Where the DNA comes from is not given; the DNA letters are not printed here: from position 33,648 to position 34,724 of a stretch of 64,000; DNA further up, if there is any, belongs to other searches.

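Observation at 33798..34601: Unassigned 267-aa ORF translationally coupled between PAAR-like and tssJ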

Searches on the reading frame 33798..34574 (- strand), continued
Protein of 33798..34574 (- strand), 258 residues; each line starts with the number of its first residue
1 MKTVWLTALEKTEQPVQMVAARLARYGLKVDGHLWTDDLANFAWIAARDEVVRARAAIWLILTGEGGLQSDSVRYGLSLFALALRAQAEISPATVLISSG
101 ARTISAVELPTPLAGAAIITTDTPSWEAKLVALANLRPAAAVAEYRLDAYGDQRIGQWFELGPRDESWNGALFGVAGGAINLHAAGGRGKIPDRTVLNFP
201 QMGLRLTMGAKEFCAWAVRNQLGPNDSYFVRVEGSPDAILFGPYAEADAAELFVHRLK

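Call 31: search_protein_families(library=pfam, proteins=[L037:10779-12350:-, L037:12347-13150:-, L037:13192-14031:-, L037:15211-16137:-, L012:10883-11653:+, L012:11706-12641:-, L012:12836-14407:-, L012:14477-15283:-, L012:15316-16734:-, L012:16742-17776:-], max_evalue=0.001)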
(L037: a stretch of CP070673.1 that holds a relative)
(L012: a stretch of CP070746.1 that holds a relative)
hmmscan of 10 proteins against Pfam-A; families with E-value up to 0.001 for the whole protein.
L037:10779-12350:- (523 aa): 2 families
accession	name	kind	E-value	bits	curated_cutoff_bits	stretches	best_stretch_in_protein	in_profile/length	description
PF05943.17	VipB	-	1.1e-34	120.3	27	2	234-421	93-293/301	EvpB/VC_A0108, tail sheath N-terminal domain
PF05591.17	T6SS_VipA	-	1.1e-09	38.7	24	1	6-94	26-121/155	Type VI secretion system, VipA, VC_A0107 or Hcp2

L037:12347-13150:- (267 aa): 2 families
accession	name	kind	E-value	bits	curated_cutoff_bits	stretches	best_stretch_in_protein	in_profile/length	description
PF00498.31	FHA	-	2.2e-30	105.3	20.7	2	31-93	2-66/67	FHA domain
PF16697.10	Yop-YscD_cpl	-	3.8e-13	49.9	33.2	2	172-236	18-83/94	Inner membrane component of T3SS, cytoplasmic domain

L037:13192-14031:- (279 aa): 4 families
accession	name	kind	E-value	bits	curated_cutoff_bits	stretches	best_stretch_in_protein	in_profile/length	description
PF07719.23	TPR_2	-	9.9e-10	38.2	27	0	133-162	4-33/34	Tetratricopeptide repeat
PF01476.26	LysM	-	1.1e-07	32.1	20.9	1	19-65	1-43/43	LysM domain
PF00515.34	TPR_1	-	3.7e-05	23.8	27.8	0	135-161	6-32/34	Tetratricopeptide repeat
PF13414.12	TPR_11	-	0.00012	22.1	26.8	0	140-178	4-42/42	TPR repeat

L037:15211-16137:- (308 aa): 10 families
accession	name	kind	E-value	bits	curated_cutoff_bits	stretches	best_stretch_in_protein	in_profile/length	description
PF13646.12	HEAT_2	-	6.9e-26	90.8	27.7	4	106-180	1-76/88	HEAT repeats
PF02985.28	HEAT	-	4.9e-19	67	23.5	0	271-292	6-27/31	HEAT repeat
PF00514.29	Arm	-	2e-10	40.8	20.6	1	139-162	16-39/41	Armadillo/beta-catenin-like repeat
PF13513.12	HEAT_EZ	-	7.8e-10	39.5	27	0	139-162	32-55/55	HEAT-like repeat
PF01602.26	Adaptin_N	-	1.1e-08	34.6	37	1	140-297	156-334/524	Adaptin N terminal region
PF12717.13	Cnd1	-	5.1e-08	33.6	26.4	1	227-299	17-92/162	non-SMC mitotic condensation complex subunit 1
PF22928.2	INTS1_R4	-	7.2e-05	23.1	27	0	228-255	67-94/102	Integrator complex subunit 1, R4 domain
PF21581.3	SCD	-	9.3e-05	23.1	27.5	0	241-298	1-63/75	Stromalin conservative domain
PF03130.22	HEAT_PBS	-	0.00021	22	20.9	0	151-174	1-24/27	PBS lyase HEAT-like repeat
PF14663.11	RasGEF_N_2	-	0.00064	20.5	27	0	274-296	14-36/108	Rapamycin-insensitive companion of mTOR RasGEF_N domain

L012:10883-11653:+ (256 aa): 0 families

L012:11706-12641:- (311 aa): 3 families
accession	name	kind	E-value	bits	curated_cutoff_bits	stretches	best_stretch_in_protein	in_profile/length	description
PF00211.25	Guanylate_cyc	-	4.1e-14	53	21.9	1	127-309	8-180/183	Adenylate and Guanylate cyclase catalytic domain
PF00498.31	FHA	-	9.5e-13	48.8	20.7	1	26-94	3-67/67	FHA domain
PF16697.10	Yop-YscD_cpl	-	2.5e-07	31.3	33.2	1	32-102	22-92/94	Inner membrane component of T3SS, cytoplasmic domain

L012:12836-14407:- (523 aa): 2 families
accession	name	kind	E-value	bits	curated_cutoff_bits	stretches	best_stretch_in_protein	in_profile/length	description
PF05943.17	VipB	-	6.8e-37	127.6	27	2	234-421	93-293/301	EvpB/VC_A0108, tail sheath N-terminal domain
PF05591.17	T6SS_VipA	-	9.2e-11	42.2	24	1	6-107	26-134/155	Type VI secretion system, VipA, VC_A0107 or Hcp2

L012:14477-15283:- (268 aa): 2 families
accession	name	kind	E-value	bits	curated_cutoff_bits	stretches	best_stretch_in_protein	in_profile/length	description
PF00498.31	FHA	-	3.9e-28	98.1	20.7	2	30-93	1-66/67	FHA domain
PF16697.10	Yop-YscD_cpl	-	3.9e-16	59.5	33.2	2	14-91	3-81/94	Inner membrane component of T3SS, cytoplasmic domain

L012:15316-16734:- (472 aa): 12 families
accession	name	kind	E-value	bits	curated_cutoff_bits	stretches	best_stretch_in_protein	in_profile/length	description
PF07719.23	TPR_2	-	3.3e-21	74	27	1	323-354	3-34/34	Tetratricopeptide repeat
PF01476.26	LysM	-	3.4e-13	49.8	20.9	1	222-268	1-43/43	LysM domain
PF00515.34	TPR_1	-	3.4e-12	46.1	27.8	1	33-65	2-34/34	Tetratricopeptide repeat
PF13414.12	TPR_11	-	2.3e-07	30.8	26.8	0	39-65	1-27/42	TPR repeat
PF13432.12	TPR_16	-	2.6e-07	31.4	32.7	0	87-124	1-38/65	Tetratricopeptide repeat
PF13428.12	TPR_14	-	3.6e-07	30.6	23.5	0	35-69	4-38/44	Tetratricopeptide repeat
PF13181.12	TPR_8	-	8.7e-07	29.1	25.7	0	35-65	4-34/34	Tetratricopeptide repeat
PF04010.18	DUF357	-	2.3e-05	24.7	29.4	0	30-55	32-57/73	Protein of unknown function (DUF357)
PF13424.12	TPR_12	-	8.3e-05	23.2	30.1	0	35-62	48-75/77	Tetratricopeptide repeat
PF14559.12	TPR_19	-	0.00019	22.1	25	0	44-69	3-28/68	Tetratricopeptide repeat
PF13431.12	TPR_17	-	0.00068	20.2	24.4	0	344-369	2-27/34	Tetratricopeptide repeat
PF13525.12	YfiO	-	0.0008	19.7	25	0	46-128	104-186/203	Outer membrane lipoprotein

L012:16742-17776:- (344 aa): 1 family
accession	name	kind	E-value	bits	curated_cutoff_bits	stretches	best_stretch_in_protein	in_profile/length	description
PF01522.26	Polysacc_deac_1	-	7.3e-27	94.2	23.1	1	168-300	4-123/124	Polysaccharide deacetylase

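Call 39: search_protein_families(library=pfam, alignment_id=A1, max_evalue=1)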
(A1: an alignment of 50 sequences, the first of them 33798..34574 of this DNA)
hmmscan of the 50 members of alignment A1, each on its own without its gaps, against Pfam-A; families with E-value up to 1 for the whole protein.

A. member 1, window:33798-34574:- (258 aa): 0 families

B. families by the number of members that match (of 50 scanned): 10 families
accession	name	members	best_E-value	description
PF09621.15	LcrR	7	0.015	Type III secretion system regulator (LcrR)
PF13676.11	TIR_2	5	0.0004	TIR domain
PF13704.12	Glyco_tranf_2_4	2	0.062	Glycosyl transferase family 2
PF22047.1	RecJ_C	1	0.033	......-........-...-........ exonuclease RecJ C-terminal domain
PF08593.16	Mug135_C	1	0.036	Mug135-like, C-terminal domain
PF09721.15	Exosortase_EpsH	1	0.064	Transmembrane exosortase (Exosortase_EpsH)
PF01313.24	Bac_export_3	1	0.071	Bacterial export proteins, family 3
PF10613.14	Lig_chan-Glu_bd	1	0.17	Ligated ion channel L-glutamate- and glycine-binding site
PF18711.7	TxDE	1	0.21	Toxoflavin-degrading enzyme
PF07989.16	Cnn_1N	1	0.3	Centrosomin N-terminal motif 1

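Call 40: search_protein_representatives(alignment_id=A1)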
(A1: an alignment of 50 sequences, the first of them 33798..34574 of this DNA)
Query: 50 sequences, 257 profile positions. Proteins with E-value up to 0.001 (for the whole library): 286; up to 1e-10: 187; up to 1e-30: 121. The best 150 are listed.
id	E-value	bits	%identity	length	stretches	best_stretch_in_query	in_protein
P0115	1.4e-100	352.2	-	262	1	1-256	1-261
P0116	9.8e-99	346.2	-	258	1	1-257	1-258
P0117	1.0e-98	346.1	-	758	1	1-257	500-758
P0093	2.4e-96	338.3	-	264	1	1-256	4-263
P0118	2.8e-95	334.9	-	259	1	1-256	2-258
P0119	1.2e-94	332.8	-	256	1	1-257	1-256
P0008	1.3e-94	332.6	-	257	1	1-257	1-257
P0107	3.5e-93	328.0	-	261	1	1-256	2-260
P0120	4.9e-93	327.5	-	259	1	1-257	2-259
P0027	2.9e-91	321.7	-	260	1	2-256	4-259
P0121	1.2e-90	319.7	-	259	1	1-255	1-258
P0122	2.4e-88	312.2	-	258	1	1-257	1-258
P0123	3.3e-87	308.4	-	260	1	2-257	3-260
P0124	3.7e-87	308.2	-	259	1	1-257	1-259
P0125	3.0e-84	298.7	-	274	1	1-256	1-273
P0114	4.3e-81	288.4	-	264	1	2-256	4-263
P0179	8.6e-58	212.0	-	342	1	10-256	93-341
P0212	5.3e-35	137.3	-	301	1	7-256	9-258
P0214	6.9e-35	136.9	-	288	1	1-139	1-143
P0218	1.4e-34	135.9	-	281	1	2-255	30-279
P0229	3.5e-31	124.8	-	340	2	21-185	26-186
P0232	1.5e-30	122.8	-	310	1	1-120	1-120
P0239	2.7e-29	118.6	-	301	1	4-202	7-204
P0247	8.9e-27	110.4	-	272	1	6-254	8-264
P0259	7.6e-21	90.9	-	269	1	25-251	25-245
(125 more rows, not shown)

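Call 41: search_protein_families(library=pfam, proteins=[P0117, P0179, P0212, P0229, P0232, P0214, P0239, P0218, P0259, P0247], max_evalue=0.01)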
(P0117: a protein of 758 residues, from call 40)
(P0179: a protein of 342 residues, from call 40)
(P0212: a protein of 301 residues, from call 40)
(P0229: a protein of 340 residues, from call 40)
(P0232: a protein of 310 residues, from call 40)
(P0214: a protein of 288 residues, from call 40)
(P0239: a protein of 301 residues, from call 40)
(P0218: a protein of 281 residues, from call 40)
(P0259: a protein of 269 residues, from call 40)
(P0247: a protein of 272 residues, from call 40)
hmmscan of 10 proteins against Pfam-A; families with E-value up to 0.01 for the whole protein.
P0117 (758 aa): 4 families
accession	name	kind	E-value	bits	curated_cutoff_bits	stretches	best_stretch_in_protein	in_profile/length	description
PF01464.25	SLT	-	1.6e-14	53.9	21.3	1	301-418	2-107/117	Transglycosylase SLT domain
PF00498.31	FHA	-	4.1e-12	46.8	20.7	1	25-80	2-58/67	FHA domain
PF16697.10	Yop-YscD_cpl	-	8.3e-08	32.8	33.2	1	23-87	18-84/94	Inner membrane component of T3SS, cytoplasmic domain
PF06072.16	Herpes_US9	-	0.00012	22.4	23.7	1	120-168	2-49/61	Alphaherpesvirus tegument protein US9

P0179 (342 aa): 0 families

P0212 (301 aa): 0 families

P0229 (340 aa): 0 families

P0232 (310 aa): 0 families

P0214 (288 aa): 0 families

P0239 (301 aa): 0 families

P0218 (281 aa): 0 families

P0259 (269 aa): 0 families

P0247 (272 aa): 0 families
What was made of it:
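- Tried and rejected: The only fusion found was one FHA-TM-SLT::X protein (P0117; call 41).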

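Call 63: search_protein_families(library=pfam, proteins=[P0113, P0114, P0027, P0058, P0081, P0093, P0107, P0108, P0011, P0101], max_evalue=1)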
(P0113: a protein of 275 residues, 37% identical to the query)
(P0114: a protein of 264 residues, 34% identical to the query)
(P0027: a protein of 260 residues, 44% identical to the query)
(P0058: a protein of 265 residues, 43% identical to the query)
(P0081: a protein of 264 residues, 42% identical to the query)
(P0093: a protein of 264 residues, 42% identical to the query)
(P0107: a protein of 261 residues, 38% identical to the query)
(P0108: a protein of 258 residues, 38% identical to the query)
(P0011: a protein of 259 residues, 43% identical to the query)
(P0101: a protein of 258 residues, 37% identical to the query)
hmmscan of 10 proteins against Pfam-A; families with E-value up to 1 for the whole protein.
P0113 (275 aa): 0 families

P0114 (264 aa): 0 families

P0027 (260 aa): 0 families

P0058 (265 aa): 0 families

P0081 (264 aa): 0 families

P0093 (264 aa): 0 families

P0107 (261 aa): 0 families

P0108 (258 aa): 0 families

P0011 (259 aa): 0 families

P0101 (258 aa): 1 family
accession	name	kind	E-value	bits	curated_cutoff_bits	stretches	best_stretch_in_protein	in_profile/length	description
PF18711.7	TxDE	-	0.21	12.2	25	1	9-50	4-44/55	Toxoflavin-degrading enzyme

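Call 64: search_protein_families(library=pfam, proteins=[P0029, P0033, P0047, P0057, P0066, P0068, P0077, P0090, P0102, P0051], max_evalue=1)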
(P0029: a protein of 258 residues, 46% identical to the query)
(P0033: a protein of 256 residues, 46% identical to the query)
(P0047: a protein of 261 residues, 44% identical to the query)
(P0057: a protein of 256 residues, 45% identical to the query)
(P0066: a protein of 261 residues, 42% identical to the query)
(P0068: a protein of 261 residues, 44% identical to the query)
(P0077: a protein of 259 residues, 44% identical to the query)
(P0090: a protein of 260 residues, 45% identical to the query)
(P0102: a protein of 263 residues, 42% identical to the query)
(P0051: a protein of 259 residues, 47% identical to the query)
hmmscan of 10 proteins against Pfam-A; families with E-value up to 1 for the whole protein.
P0029 (258 aa): 0 families

P0033 (256 aa): 2 families
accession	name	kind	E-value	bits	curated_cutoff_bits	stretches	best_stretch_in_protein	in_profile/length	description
PF13704.12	Glyco_tranf_2_4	-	0.062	14.2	27.5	1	13-68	30-83/98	Glycosyl transferase family 2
PF09721.15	Exosortase_EpsH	-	0.064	13.1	25.7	1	63-133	75-145/254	Transmembrane exosortase (Exosortase_EpsH)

P0047 (261 aa): 1 family
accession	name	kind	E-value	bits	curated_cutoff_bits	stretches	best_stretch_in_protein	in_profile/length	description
PF22047.1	RecJ_C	-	0.033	14.9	30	0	27-80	13-65/110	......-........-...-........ exonuclease RecJ C-terminal domain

P0057 (256 aa): 0 families

P0066 (261 aa): 0 families

P0068 (261 aa): 2 families
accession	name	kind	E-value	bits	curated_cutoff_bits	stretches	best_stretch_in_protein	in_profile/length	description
PF10613.14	Lig_chan-Glu_bd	-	0.17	12.4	30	0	37-59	60-82/115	Ligated ion channel L-glutamate- and glycine-binding site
PF13676.11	TIR_2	-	0.18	12.7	28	1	4-99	1-92/122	TIR domain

P0077 (259 aa): 0 families

P0090 (260 aa): 0 families

P0102 (263 aa): 0 families

P0051 (259 aa): 0 families

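Call 69: fold_search(model_id=the predicted structure, library=viral)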
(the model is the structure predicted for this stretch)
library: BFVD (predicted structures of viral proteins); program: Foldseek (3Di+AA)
matches with E <= 10: 1075; with E <= 0.001: 1
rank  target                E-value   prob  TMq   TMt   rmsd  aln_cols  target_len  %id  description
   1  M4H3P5                1.0e-03  0.72  0.28  0.17  21.2       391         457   12  Minor capsid protein [Pseudomonas phage Phi-S1]
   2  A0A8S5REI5            1.1e-03  0.72  0.29  0.18  18.9       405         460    4  Uncharacterized protein [virus sp. ctL1g6]
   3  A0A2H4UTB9            1.2e-03  0.85  0.31  0.27  14.1       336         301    7  Uncharacterized protein [Bodo saltans virus]
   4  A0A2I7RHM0            2.2e-03  0.85  0.34  0.23  13.6       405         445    9  (no name in the UniProt tables at hand)
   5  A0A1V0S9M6            2.7e-03  1.00  0.35  0.20   9.2       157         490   13  AIR carboxylase [Catovirus CTV1]
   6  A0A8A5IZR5            2.9e-03  1.00  0.32  0.20   5.1       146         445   13  (no name in the UniProt tables at hand)
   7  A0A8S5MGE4            3.4e-03  0.54  0.19  0.12  14.8       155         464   10  PknB-like protein [Podoviridae sp. ctqve24]
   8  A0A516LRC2            3.9e-03  1.00  0.34  0.53   4.1       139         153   12  (no name in the UniProt tables at hand)
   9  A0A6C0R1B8            4.1e-03  1.00  0.33  0.54   4.2       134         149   11  Hybrid sensor histidine kinase-response regulator [Alteromonas phage vB_AmeM_PT11-V22]
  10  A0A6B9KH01            4.4e-03  0.38  0.16  0.19  15.4       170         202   15  Uncharacterized protein [Atrato Sobemo-like virus 4]
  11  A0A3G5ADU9            6.4e-03  1.00  0.33  0.22   4.1       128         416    9  Uncharacterized protein [Satyrvirus sp.]
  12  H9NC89                6.4e-03  0.92  0.27  0.29   7.0       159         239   12  (no name in the UniProt tables at hand)
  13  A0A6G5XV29            7.2e-03  0.51  0.29  0.20  18.0       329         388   10  (no name in the UniProt tables at hand)
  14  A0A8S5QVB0            7.7e-03  0.20  0.21  0.12  21.7       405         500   11  Cell wall hydrolase autolysin [Siphoviridae sp. ct5co22]
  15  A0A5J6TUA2            8.2e-03  0.54  0.31  0.18  20.7       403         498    9  Esterase [Gordonia phage Lambo]
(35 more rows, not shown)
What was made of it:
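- Tried and rejected: The BFVD viral library gave nothing specific (call 69).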

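Call 84: search_protein_families(library=ncbifam, alignment_id=A1, max_evalue=1)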
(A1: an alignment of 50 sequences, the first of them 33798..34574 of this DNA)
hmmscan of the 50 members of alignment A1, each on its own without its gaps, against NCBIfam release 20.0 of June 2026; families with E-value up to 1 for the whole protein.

A. member 1, window:33798-34574:- (258 aa): 0 families

B. families by the number of members that match (of 50 scanned): 11 families
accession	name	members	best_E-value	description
TIGR02572.1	LcrR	8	0.008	LcrR family type III secretion system chaperone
NF045725.1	TmcD_fam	3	0.15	electron transfer complex subunit TmcD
TIGR01073.1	pcrA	2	0.097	DNA helicase PcrA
NF047870.1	PKS_KR_start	2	0.11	KR prefix domain-containing protein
NF000373.1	vanJ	1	0.0032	teicoplanin resistance protein VanJ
NF000342.3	glpA_Cterm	1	0.037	aminoglycoside O-phosphotransferase APH(4)-Ib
NF052537.1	CoM_syn_XcbE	1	0.051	coenzyme M biosynthesis enzyme XcbE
NF002633.0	PRK02304.1-2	1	0.099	adenine phosphoribosyltransferase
NF008351.0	PRK11138.1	1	0.16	outer membrane protein assembly factor BamB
TIGR01403.1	fliQ_rel_III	1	0.17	type III secretion system export apparatus subunit SctS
NF058616.2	C39_FapD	1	0.2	fibril amyloid maturation endopeptidase FapD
